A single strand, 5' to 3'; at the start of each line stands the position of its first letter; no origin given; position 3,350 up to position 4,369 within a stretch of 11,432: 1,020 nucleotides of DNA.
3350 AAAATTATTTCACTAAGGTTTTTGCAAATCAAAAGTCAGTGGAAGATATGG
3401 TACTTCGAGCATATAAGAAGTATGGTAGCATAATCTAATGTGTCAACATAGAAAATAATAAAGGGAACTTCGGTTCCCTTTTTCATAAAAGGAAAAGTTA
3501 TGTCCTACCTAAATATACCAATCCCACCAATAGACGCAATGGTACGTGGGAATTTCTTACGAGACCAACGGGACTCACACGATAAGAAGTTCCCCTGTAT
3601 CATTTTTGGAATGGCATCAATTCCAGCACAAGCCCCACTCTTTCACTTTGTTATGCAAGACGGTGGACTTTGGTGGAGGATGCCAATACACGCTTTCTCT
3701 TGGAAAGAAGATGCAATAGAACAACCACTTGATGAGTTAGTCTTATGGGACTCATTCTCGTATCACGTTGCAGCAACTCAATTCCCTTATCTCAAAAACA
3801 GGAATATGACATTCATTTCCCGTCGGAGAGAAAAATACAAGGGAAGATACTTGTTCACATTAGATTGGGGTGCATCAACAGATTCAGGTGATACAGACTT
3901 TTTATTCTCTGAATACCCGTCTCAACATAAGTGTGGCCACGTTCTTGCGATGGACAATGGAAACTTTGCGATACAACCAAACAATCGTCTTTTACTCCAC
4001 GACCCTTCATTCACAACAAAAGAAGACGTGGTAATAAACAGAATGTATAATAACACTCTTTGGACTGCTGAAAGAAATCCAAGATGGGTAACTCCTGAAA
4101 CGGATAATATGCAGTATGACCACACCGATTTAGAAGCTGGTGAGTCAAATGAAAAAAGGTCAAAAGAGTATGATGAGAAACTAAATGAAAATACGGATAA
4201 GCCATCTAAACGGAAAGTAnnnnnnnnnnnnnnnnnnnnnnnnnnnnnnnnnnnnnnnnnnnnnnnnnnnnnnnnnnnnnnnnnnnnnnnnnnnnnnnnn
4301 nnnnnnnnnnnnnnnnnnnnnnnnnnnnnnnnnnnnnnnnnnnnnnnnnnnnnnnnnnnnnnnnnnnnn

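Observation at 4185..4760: Phage ORF with ATE/Bpt-like (N-end-rule aminoacyl-tRNA-protein transferase) motifs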

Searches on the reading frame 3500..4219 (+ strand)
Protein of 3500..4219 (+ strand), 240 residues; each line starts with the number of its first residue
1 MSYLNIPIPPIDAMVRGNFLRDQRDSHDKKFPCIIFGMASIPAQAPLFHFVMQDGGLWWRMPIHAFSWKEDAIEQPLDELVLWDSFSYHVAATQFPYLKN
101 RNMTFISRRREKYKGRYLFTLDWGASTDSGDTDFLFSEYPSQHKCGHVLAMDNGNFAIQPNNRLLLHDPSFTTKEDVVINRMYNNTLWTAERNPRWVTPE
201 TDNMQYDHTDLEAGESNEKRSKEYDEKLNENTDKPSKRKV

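Call 4: search_protein_families(library=pfam, proteins=[window:3500-4219:+], max_evalue=1)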
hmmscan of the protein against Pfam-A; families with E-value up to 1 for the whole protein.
window:3500-4219:+ (240 aa): 0 families

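Call 5: search_protein_families(library=phrogs, proteins=[window:3500-4219:+], max_evalue=0.01)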
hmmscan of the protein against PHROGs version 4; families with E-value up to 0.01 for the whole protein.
window:3500-4219:+ (240 aa): 1 family
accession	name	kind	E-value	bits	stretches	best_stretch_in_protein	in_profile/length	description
phrog_3704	-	moron, auxiliary metabolic gene and host takeover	2.5e-51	175.2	1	1-217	1-220/223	ferredoxin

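Call 18: search_dna_similar(query=window:3500-4219:+, collection=phages, mode=protein, max_evalue=0.001, max_rows=30)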
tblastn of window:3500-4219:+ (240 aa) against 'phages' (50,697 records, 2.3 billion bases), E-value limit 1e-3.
Records with a match: 114; places in all: 115; records where one place covers at least 80% of the query: 39.
Best place of each record, by identity: <60% 114.
By first word of the organism name: Synechococcus 67; Prochlorococcus 16; Cyanophage 14; Pelagibacter 6; Flavobacterium 4; Pseudanabaena 3; Marine 2; phage 1; Aphanizomenon 1.
By host as written in the record: - 17; Synechococcus sp. 15; Synechococcus sp. WH8102 8; Synechococcus sp. WH7803 8; Synechococcus sp. MW02 6; Parasynechococcus marenigrum WH 8102 5; Prochlorococcus sp. NATL2A 4; Synechococcus sp. WH 7803 4; and 24 more.
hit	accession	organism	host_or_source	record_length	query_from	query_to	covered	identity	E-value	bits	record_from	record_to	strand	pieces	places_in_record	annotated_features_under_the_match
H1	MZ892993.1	Pelagibacter phage HTVC033P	Candidatus Pelagibacter sp. HTCC1062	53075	1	223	93%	52.7%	8e-72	243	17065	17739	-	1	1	hypothetical protein (x3)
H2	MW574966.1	phage 023Pt_psg01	unknown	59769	1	219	91%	50.9%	2e-69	236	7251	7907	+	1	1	phosphoribosylaminoimidazole synthetase | hypothetical protein | DNA polymerase A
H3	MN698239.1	Pelagibacter phage HTVC023P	Candidatus Pelagibacter sp. HTCC1062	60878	1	206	86%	40.5%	1e-39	150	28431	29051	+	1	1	phosphoribosylaminoimidazole synthetase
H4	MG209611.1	Aphanizomenon phage vB_AphaS-CL131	Aphanizomenon flos-aquae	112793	4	214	88%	39.0%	6e-39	148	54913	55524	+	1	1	phosphoribosylaminoimidazole synthetase | tRNA-Met | hypothetical protein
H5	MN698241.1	Pelagibacter phage HTVC027P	Candidatus Pelagibacter sp. HTCC1062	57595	1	206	86%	38.1%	2e-39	150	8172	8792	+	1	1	phosphoribosylaminoimidazole synthetase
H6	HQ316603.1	Cyanophage S-SSM6b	Synechococcus sp. WH8109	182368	1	232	97%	33.3%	4e-26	111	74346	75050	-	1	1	hypothetical protein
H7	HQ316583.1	Synechococcus phage S-SSM4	Synechococcus sp. WH8018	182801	1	232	97%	33.3%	4e-26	111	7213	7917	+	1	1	hypothetical protein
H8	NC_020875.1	Synechococcus phage S-SSM4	Synechococcus sp. WH8018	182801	1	232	97%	33.3%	4e-26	111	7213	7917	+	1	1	ferredoxin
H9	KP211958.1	Cyanophage P-TIM40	Prochlorococcus sp. NATL2A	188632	1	233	97%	32.4%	1e-25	110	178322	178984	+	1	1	hypothetical protein (x2)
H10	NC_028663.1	Cyanophage P-TIM40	Prochlorococcus sp. NATL2A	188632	1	233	97%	32.4%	1e-25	110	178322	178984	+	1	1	ferredoxin | hypothetical protein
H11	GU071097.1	Synechococcus phage S-SSM5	Synechococcus sp. WH8102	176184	1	223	93%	32.9%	4e-27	114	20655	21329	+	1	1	purM: phosphoribosylaminoimidazole synthetase | hypothetical protein (x2)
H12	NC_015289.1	Synechococcus phage S-SSM5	Synechococcus sp. WH8102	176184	1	223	93%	32.9%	4e-27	114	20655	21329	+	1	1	purM: ferredoxin | hypothetical protein (x2)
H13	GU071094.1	Synechococcus phage S-SM1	Synechococcus sp. WH6501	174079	1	217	90%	33.8%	5e-27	114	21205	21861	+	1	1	purM: phosphoribosylaminoimidazole synthetase | hypothetical protein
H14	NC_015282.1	Synechococcus phage S-SM1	Synechococcus sp. WH6501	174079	1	217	90%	33.8%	5e-27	114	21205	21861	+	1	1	purM: ferredoxin | hypothetical protein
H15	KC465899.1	Pelagibacter phage HTVC008M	Candidatus Pelagibacter ubique HTCC1062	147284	1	220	92%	32.0%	9e-30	122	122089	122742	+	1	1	PurM | ribonucleotide reductase class Ia beta subunit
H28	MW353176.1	Flavobacterium phage vB_FspM_immuto_3-5A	Flavobacterium sp. LMO8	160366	1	174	73%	36.2%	1e-27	115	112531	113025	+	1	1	phosphoribosylaminoimidazole synthetase | tRNA(Ile2) C34 agmatinyltransferase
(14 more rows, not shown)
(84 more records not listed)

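Call 38: find_homologous_proteins(query=window:3500-4219:+, max_evalue=0.00001)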
Query window:3500-4219:+ (240 aa): 387 proteins with E <= 0.00001 among 443 candidates; the best 120 are listed.
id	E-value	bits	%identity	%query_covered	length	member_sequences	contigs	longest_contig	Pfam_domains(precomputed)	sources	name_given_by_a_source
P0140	9.0e-166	567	99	100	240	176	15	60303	-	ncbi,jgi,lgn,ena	jgi:hypothetical protein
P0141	2.4e-137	474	82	96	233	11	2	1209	-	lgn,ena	-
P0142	2.9e-132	458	79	99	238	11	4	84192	-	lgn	-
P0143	2.7e-131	455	78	100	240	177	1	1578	-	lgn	-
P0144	7.3e-131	453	78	100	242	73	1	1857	-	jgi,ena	jgi:hypothetical protein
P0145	1.4e-130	452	78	100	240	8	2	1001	-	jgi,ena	jgi:hypothetical protein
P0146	1.1e-128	446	74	100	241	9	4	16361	-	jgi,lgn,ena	jgi:hypothetical protein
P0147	4.3e-128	444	75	100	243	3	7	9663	-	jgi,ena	jgi:hypothetical protein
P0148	1.3e-125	436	80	95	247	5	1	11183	-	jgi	-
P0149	9.2e-120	417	75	97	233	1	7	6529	-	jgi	-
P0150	1.3e-119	416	75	96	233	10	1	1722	-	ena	-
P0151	3.1e-119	415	75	96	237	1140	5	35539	-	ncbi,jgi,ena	jgi:hypothetical protein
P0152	1.5e-118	413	73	98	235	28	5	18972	-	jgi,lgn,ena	jgi:hypothetical protein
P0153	2.2e-118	412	75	94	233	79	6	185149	-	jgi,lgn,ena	-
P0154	2.1e-117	409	74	96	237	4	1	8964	-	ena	-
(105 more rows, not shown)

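Call 41: search_solved_structures(query=A4, max_evalue=10, show_alignments=2)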
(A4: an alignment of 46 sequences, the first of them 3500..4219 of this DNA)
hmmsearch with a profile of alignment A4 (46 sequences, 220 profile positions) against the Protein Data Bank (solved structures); distinct sequences matched with E-value up to 10: 0.

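Call 45: get_annotated_region(hit=H1, flank=3000)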
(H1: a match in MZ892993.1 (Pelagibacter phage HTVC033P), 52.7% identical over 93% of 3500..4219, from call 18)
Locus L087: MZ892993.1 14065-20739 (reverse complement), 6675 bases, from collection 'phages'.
description: Pelagibacter phage HTVC033P, complete genome.
organism: Pelagibacter phage HTVC033P (NCBI taxid 2873403)
taxonomy: Viruses; Duplodnaviria; Heunggongvirae; Uroviricota; Caudoviricetes
host: Candidatus Pelagibacter sp. HTCC1062; source: seawater; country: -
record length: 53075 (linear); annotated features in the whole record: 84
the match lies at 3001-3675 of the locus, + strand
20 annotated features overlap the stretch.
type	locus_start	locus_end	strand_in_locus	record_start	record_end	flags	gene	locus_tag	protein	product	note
CDS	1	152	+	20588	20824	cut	-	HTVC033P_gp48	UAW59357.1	hypothetical protein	-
CDS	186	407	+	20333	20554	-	-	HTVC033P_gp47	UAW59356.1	hypothetical protein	-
CDS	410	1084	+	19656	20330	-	-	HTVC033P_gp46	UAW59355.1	hypothetical protein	-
CDS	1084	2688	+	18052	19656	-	-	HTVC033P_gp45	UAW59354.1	putative carbohydrate binding domain containing protein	-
CDS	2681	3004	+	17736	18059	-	-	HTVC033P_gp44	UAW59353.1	hypothetical protein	-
CDS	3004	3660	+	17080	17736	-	-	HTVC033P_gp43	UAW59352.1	hypothetical protein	-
CDS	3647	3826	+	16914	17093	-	-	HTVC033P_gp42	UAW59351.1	hypothetical protein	-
CDS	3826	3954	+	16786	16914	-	-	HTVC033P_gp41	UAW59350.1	hypothetical protein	-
CDS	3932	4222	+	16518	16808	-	-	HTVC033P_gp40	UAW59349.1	hypothetical protein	-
CDS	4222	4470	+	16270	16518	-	-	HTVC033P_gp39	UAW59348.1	hypothetical protein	-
CDS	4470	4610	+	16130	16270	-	-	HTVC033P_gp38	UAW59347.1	hypothetical protein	-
CDS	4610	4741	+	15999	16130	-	-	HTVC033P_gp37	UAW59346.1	hypothetical protein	-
CDS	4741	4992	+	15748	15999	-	-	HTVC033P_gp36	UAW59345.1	hypothetical protein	-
CDS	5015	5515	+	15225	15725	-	-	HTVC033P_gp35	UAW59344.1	N-acetylmuramoyl-L-alanine amidase domain-containing protein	-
CDS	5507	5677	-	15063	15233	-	-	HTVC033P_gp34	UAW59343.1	hypothetical protein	-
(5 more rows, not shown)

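Call 46: get_annotated_region(hit=H13, flank=3000)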
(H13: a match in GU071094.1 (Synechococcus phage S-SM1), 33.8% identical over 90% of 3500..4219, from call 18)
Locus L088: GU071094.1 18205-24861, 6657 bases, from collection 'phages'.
description: Synechococcus phage S-SM1, complete genome.
organism: Synechococcus phage S-SM1 (NCBI taxid 444859)
taxonomy: Viruses; Duplodnaviria; Heunggongvirae; Uroviricota; Caudoviricetes; Kyanoviridae; Thetisvirus; Thetisvirus ssm1
host: Synechococcus sp. WH6501; source: -; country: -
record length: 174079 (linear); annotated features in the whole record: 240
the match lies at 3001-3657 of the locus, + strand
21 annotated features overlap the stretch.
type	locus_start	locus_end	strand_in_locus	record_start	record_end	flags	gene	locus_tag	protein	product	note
CDS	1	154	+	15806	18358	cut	gp5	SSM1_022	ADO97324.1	baseplate hub + tail lysozyme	T4-LIKE GC: 340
CDS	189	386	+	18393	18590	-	-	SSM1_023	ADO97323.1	hypothetical protein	T4-LIKE GC: 341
CDS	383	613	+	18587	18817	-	-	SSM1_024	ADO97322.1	hypothetical protein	T4-LIKE GC: 342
CDS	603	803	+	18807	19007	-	-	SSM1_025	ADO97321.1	hypothetical protein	T4-LIKE GC: 160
tRNA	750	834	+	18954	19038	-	-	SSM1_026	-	tRNA-Leu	codon recognized: UUA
CDS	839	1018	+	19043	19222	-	-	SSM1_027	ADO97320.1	hypothetical protein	T4-LIKE GC: 953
CDS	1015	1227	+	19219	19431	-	-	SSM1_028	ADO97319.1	hypothetical protein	T4-LIKE GC: 881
tRNA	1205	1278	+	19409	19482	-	-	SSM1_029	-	tRNA-Thr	codon recognized: ACA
CDS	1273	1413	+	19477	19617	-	-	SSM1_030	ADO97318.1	hypothetical protein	T4-LIKE GC: 882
tRNA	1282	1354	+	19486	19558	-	-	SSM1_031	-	tRNA-Ala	codon recognized: GCA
tRNA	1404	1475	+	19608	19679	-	-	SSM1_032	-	tRNA-Asn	codon recognized: AAC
CDS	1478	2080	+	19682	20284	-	-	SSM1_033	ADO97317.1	hypothetical protein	T4-LIKE GC: 101; contains PF05721 domain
CDS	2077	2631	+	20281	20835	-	-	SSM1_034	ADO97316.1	hypothetical protein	T4-LIKE GC: 101; contains PF05721 domain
CDS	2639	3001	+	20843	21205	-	-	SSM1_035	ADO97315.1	hypothetical protein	T4-LIKE GC: 755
CDS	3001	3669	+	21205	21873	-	purM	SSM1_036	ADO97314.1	phosphoribosylaminoimidazole synthetase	T4-LIKE GC: 171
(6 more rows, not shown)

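Call 47: get_annotated_region(hit=H15, flank=3000)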
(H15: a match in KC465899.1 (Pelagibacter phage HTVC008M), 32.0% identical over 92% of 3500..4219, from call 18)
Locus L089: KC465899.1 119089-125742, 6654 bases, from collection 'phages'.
description: Pelagibacter phage HTVC008M, complete genome.
organism: Pelagibacter phage HTVC008M (NCBI taxid 1283076)
taxonomy: Viruses; Duplodnaviria; Heunggongvirae; Uroviricota; Caudoviricetes; Kyanoviridae
host: Candidatus Pelagibacter ubique HTCC1062; source: -; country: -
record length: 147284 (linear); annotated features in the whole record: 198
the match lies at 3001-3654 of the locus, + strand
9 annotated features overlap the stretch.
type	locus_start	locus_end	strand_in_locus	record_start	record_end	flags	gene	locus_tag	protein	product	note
CDS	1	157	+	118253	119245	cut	-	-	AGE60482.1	DNA primase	-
CDS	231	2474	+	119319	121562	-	-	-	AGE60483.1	ribonucleotide reductase class Ia alpha subunit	-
CDS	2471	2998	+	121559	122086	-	-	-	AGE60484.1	hypothetical protein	-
CDS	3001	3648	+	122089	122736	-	-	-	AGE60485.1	PurM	phosphoribosylaminoimidazole synthetase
CDS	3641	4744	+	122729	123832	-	-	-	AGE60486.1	ribonucleotide reductase class Ia beta subunit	-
CDS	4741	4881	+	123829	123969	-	-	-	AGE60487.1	hypothetical protein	-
CDS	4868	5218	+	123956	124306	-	-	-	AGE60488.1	hypothetical protein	-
CDS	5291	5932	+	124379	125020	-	-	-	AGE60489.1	hypothetical protein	-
CDS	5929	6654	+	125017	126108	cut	-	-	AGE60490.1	hypothetical protein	-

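Call 48: get_annotated_region(hit=H28, flank=3000)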
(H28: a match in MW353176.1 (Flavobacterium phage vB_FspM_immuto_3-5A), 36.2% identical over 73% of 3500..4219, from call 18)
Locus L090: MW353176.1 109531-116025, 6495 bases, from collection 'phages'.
description: Flavobacterium phage vB_FspM_immuto_3-5A, complete genome.
organism: Flavobacterium phage vB_FspM_immuto_3-5A (NCBI taxid 2801478)
taxonomy: Viruses; Duplodnaviria; Heunggongvirae; Uroviricota; Caudoviricetes; Immutovirus
host: Flavobacterium sp. LMO8; source: Baltic Sea mesocosm; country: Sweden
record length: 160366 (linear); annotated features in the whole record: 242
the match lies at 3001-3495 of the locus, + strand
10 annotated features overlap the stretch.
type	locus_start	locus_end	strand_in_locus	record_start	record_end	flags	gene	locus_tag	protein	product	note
CDS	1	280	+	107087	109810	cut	-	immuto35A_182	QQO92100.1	nicotinamide mononucleotide adenylyltransferase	Nicotinamide mononucleotide adenylyltransferase, NadR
CDS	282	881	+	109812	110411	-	-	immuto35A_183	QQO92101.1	5' nucleotidase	5' nucleotidase, deoxy (Pyrimidine), cytosolic type C protein (NT5C)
CDS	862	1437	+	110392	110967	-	-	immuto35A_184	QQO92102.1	hypothetical protein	-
CDS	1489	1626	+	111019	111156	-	-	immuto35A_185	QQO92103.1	hypothetical protein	-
CDS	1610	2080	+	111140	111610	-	-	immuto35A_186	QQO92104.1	hypothetical protein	-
CDS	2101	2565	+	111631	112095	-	-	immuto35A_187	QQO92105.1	hypothetical protein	-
CDS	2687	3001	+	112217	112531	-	-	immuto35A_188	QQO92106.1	tRNA(Ile2) C34 agmatinyltransferase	tRNA(Ile2) C34 agmatinyltransferase, TiaS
CDS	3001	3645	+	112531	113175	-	-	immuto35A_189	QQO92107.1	phosphoribosylaminoimidazole synthetase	-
CDS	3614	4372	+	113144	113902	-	-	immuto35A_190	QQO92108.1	hypothetical protein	-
CDS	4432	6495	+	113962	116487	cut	-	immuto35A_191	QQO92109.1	hypothetical protein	-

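Call 49: get_annotated_region(hit=H4, flank=3000)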
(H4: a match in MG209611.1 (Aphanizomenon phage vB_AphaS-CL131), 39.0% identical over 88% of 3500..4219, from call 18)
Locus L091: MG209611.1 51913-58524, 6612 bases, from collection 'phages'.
description: Aphanizomenon phage vB_AphaS-CL131, complete genome.
organism: Aphanizomenon phage vB_AphaS-CL131 (NCBI taxid 2047766)
taxonomy: Viruses; Duplodnaviria; Heunggongvirae; Uroviricota; Caudoviricetes
host: Aphanizomenon flos-aquae; source: Curonian Lagoon; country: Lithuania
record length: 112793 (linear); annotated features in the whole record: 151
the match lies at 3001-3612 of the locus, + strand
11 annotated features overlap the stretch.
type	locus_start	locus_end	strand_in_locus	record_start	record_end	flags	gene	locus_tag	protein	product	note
CDS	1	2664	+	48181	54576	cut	-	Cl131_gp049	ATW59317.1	tape measure protein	similar to unnamed protein product YP_004957361.1 from Planktothrix phage PaV-LD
CDS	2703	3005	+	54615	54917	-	-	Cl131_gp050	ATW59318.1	hypothetical protein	-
CDS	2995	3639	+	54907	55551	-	-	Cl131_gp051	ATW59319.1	phosphoribosylaminoimidazole synthetase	similar to PurM YP_007518017.1 from Pelagibacter phage HTVC008M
tRNA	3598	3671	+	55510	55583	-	-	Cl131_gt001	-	tRNA-Met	-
CDS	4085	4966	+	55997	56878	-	-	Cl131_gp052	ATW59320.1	hypothetical protein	similar to uncharacterized protein A0A139X7P8 from Scytonema hofmannii PCC 7110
CDS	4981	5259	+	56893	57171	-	-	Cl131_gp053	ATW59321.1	hypothetical protein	-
CDS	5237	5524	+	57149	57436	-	-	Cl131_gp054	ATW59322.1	hypothetical protein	similar to hypothetical protein AN483_07025 OBQ30132.1 from Aphanizomenon flos-aquae MDT14a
CDS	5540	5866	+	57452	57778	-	-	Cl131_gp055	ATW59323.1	FinO-like protein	similar to fertility inhibition FinO-like protein WP_095720250.1 from Calothrix elsteri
CDS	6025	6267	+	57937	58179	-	-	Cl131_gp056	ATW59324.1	hypothetical protein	-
CDS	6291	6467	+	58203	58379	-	-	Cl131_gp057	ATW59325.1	hypothetical protein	-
CDS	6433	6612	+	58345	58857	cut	-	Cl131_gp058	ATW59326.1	terminase small subunit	similar to small terminase subunit YP_003084145.1 from Cyanophage PSS2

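Call 53: predict_structure(alignment_id=A4)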
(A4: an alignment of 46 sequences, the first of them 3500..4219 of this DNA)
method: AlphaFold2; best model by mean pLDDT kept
length: 240 residues; sequences in the alignment: 46
mean_pLDDT: 85.2   pTM: 0.75
mean pLDDT of the five models: 85.2, 84.2, 82.4, 81.6, 79.3
residues with pLDDT >= 90: 127; 70-90: 66; 50-70: 47; < 50: 0
segments of 3 or more residues with pLDDT < 50: none
pLDDT, mean of each block of 10 residues (from residue 1): 84 97 94 97 94 94 97 96 87 94 94 97 71 58 83 97 90 88 78 64 69 79 80 61
secondary structure, 60 per line:
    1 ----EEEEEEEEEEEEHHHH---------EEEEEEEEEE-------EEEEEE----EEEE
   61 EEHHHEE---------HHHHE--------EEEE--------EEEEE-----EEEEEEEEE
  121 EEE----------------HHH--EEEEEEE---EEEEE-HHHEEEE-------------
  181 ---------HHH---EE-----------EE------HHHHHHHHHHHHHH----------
elements in order: E5-16 H17-20 E30-39 E47-52 E57-62 H77-80 E90-93 E102-106 E112-123 E145-151 E155-159 E164-167 H217-230

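Call 55: fold_search(model_id=the predicted structure, library=pdb)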
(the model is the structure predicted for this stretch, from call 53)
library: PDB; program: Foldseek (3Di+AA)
matches with E <= 10: 778; with E <= 0.001: 0
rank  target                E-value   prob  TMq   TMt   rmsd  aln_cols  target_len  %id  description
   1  7c9n_A                1.9e-02  0.89  0.18  0.20  13.5       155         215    6  Crystal structure of SETDB1 tudor domain in complexed with Compound 1. (released 2021-04-07)
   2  8qkh_s                2.4e-02  0.47  0.16  0.25  15.1       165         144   13  Neck of phage 812 virion (C6) (released 2024-09-25)
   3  6au2                  2.9e-02  0.85  0.18  0.21  14.3       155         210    6  Crystal structure of SETDB1 Tudor domain with aryl triazole fragments (released 2017-10-11)
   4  2g3r                  3.1e-02  0.82  0.16  0.32  14.3       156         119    8  Crystal Structure of 53BP1 tandem tudor domains at 1.2 A resolution (released 2007-01-02)
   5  5ke2                  3.5e-02  0.92  0.18  0.21  14.8       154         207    6  Crystal structure of SETDB1 Tudor domain in complex with inhibitor XST06472A (released 2016-07-13)
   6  9cux                  5.3e-02  0.75  0.18  0.20  13.5       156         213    4  Crystal Structure of SETDB1 Tudor domain in complex with UNC100016 (released 2024-10-02)
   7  8hau_B                5.3e-02  0.11  0.12  0.09  16.9       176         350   12  NARROW LEAF 1 from Indica (released 2024-06-05)
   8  5ke3                  5.6e-02  0.85  0.18  0.21  14.8       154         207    6  Crystal structure of SETDB1 Tudor domain in complex with fragment MRT0181a (released 2016-08-03)
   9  6bhg_A                5.6e-02  0.84  0.18  0.20  12.8       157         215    8  Crystal structure of SETDB1 with a modified H3 peptide (released 2017-12-06)
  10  9ckj_F                6.0e-02  0.72  0.17  0.32  14.5       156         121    8  Co-crystal structure of 53BP1 tandem Tudor domains in complex with UNC9512 (released 2024-10-30)
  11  8qkh_S                6.0e-02  0.28  0.18  0.26  16.6       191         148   12  Neck of phage 812 virion (C6) (released 2024-09-25)
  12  5kch                  6.3e-02  0.72  0.18  0.21  14.4       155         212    6  SETDB1 in complex with an early stage, low affinity fragment candidate modelled at reduced occupancy into weak electron  (released 2016-07-27)
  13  6my0_B                6.6e-02  0.60  0.16  0.30  14.2       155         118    8  Structure of 53BP1 Tandem Tudor domains with E1549P and D1550N mutations (released 2019-11-27)
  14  3tre                  6.6e-02  0.25  0.14  0.23  16.3       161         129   12  Structure of a translation elongation factor P (efp) from Coxiella burnetii (released 2011-09-28)
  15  7cd9_A                7.0e-02  0.72  0.18  0.20  13.5       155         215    6  Crystal Structure of SETDB1 tudor domain in complexed with Compound 6 (released 2021-04-07)
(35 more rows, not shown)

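Call 65: search_protein_families(library=ncbifam, proteins=[window:3500-4219:+], max_evalue=0.1)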
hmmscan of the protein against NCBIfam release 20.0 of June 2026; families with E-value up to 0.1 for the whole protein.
window:3500-4219:+ (240 aa): 1 family
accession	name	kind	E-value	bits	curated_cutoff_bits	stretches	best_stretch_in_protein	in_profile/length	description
NF006985.0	PRK09450.2-5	equivalog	0.074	11.2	1866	1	145-206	164-226/951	class I adenylate cyclase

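Call 66: search_protein_families(library=pfam, proteins=[L090:3614-4369:+, L090:2687-2998:+], max_evalue=0.01)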
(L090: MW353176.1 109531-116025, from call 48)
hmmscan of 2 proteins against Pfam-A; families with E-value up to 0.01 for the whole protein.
L090:3614-4369:+ (252 aa): 2 families
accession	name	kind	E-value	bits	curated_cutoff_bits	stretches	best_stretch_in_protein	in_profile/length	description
PF18905.5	DUF5661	-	9.6e-10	39.1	27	1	36-92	3-64/65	Protein of unknown function (DUF5661)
PF10715.16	REGB_T4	-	0.0056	17.2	27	0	102-156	31-81/148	T4-page Endoribonuclease RegB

L090:2687-2998:+ (104 aa): 0 families

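Call 88: search_protein_families(library=padloc, proteins=[window:3500-4219:+], max_evalue=0.01)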
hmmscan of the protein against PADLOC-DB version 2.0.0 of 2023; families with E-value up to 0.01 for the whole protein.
window:3500-4219:+ (240 aa): 0 families
